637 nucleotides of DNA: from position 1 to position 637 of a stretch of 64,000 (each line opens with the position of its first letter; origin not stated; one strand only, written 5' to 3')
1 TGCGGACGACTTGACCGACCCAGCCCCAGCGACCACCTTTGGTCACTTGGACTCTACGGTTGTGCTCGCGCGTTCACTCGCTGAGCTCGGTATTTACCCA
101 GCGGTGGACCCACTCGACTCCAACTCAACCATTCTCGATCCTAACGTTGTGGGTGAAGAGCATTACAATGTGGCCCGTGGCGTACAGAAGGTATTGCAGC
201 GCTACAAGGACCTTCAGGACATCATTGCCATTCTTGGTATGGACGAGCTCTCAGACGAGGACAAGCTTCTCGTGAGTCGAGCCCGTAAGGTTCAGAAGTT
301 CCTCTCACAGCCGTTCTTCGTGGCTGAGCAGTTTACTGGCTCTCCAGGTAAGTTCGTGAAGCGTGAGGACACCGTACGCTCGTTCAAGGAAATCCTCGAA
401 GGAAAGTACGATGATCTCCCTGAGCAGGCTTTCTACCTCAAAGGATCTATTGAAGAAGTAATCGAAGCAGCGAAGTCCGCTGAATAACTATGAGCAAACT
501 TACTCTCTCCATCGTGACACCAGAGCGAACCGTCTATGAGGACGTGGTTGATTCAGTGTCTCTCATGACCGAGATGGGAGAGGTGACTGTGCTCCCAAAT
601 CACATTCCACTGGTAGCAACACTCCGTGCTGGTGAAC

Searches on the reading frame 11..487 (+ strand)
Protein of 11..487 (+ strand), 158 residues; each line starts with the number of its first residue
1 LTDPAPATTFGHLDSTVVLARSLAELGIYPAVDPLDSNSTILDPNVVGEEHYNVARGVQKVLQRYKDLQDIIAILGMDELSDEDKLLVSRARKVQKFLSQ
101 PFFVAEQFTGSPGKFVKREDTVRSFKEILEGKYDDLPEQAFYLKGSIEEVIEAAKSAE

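Call 79: search_protein_families(library=pfam, proteins=[window:11-487:+], max_evalue=0.00001)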
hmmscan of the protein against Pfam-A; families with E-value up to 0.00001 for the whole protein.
window:11-487:+ (158 aa): 2 families
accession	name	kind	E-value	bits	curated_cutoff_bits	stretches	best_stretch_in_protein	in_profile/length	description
PF22919.1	ATP-synt_VA_C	-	1.5e-17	63.9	24.7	1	44-116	5-79/101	C-terminal domain of V and A type ATP synthase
PF00006.31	ATP-synt_ab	-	7.8e-08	32.6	29.5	1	1-39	175-213/213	ATP synthase alpha/beta family, nucleotide-binding domain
